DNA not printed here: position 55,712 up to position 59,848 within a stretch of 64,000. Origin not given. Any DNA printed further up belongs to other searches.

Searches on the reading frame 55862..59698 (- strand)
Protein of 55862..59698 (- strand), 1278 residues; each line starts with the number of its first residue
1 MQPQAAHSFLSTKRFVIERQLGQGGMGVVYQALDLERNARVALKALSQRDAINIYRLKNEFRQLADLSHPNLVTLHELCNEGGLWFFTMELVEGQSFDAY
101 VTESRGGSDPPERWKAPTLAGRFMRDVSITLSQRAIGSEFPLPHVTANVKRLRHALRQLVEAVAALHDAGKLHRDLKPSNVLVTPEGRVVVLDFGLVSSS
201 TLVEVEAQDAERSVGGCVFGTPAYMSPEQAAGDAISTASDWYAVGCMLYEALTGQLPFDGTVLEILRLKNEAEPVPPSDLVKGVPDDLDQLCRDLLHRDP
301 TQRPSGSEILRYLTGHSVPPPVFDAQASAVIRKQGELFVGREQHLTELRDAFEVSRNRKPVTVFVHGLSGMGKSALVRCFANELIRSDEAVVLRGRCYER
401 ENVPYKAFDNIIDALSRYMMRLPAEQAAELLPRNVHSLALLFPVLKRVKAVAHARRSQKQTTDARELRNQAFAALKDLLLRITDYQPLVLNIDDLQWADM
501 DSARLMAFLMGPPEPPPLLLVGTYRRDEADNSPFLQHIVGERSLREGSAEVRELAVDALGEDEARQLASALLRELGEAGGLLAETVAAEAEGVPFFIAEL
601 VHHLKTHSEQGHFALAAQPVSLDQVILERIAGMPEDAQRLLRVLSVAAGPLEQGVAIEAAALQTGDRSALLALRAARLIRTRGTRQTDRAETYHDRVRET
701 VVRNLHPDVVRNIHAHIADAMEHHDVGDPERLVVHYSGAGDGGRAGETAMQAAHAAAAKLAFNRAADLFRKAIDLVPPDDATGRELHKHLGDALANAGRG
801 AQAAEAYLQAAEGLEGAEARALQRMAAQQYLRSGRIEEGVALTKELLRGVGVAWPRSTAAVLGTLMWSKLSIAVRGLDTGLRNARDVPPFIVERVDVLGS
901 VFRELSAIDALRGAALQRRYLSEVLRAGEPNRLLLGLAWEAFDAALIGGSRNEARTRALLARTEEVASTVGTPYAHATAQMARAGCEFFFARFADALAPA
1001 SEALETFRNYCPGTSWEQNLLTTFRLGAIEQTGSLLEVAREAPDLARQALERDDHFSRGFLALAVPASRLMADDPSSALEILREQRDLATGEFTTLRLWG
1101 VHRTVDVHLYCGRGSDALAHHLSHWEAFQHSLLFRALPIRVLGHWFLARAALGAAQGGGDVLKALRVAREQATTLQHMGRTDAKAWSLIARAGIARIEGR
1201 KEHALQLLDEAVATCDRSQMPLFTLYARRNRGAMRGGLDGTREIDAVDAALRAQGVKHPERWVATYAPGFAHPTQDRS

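Call 15: search_protein_families(library=ncbifam, proteins=[window:55862-59698:-], max_evalue=0.01)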
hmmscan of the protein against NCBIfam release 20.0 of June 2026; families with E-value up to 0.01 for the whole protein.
window:55862-59698:- (1278 aa): 19 families
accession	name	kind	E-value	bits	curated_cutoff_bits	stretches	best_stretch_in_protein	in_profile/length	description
NF033483.0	PknB_PASTA_kin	equivalog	1.9e-55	189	450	2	150-307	107-258/563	Stk1 family PASTA domain-containing Ser/Thr kinase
NF047741.1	antiphage_MADS6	equivalog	1.8e-44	152.3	460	2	146-317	295-461/612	methylation-associated defense system protein kinase MAD6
TIGR03903.1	TOMM_kin_cyc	equivalog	1.7e-41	142.2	705.75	2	155-308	84-238/1267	TOMM system kinase/cyclase fusion protein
NF052427.1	StpK7MSMEG_1200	equivalog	1.7e-33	116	900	2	156-276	114-227/601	serine/threonine protein kinase StpK7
NF009651.0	PRK13184.1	equivalog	5.8e-31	107.3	839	2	149-306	112-279/932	serine/threonine-protein kinase PknD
NF038150.1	lanthi_synth_IV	equivalog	3.5e-24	85.2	650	1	6-379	182-523/851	class IV lanthionine synthetase LanL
NF053615.1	SerThrKinAfsKStmc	equivalog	2.6e-21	76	1300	1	157-317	119-268/809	protein serine/threonine kinase AfsK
NF038151.1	lanthi_synth_III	equivalog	1.2e-17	63.6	575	2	147-252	333-423/833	class III lanthionine synthetase LanKC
NF033442.0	BREX_PglW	equivalog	2.4e-15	55.4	990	2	12-199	511-662/1391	BREX system serine/threonine kinase PglW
NF058632.1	SerThrKinPrkT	equivalog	4.6e-09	35.7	280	1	12-103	20-113/322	serine/threonine protein kinase PrkT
TIGR03724.2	arch_bud32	equivalog_domain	7.6e-08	32.1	125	1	154-209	89-143/193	KEOPS complex kinase/ATPase Bud32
NF043056.1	T4SS_LegK1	equivalog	2.9e-07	29.5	550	1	167-248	206-280/516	Dot/Icm T4SS effector kinase LegK1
NF007174.0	PRK09605.1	equivalog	1.2e-05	24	447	1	153-209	430-485/535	bifunctional N(6)-L-threonylcarbamoyladenine synthase/serine/threonine protein kinase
TIGR02928.1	TIGR02928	subfamily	1.3e-05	24.2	181.3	1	336-414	15-98/366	orc1/cdc6 family replication initiation protein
NF011462.0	PRK14879.1-3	equivalog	5.8e-05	22.9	174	1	157-207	89-138/192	Kae1-associated kinase Bud32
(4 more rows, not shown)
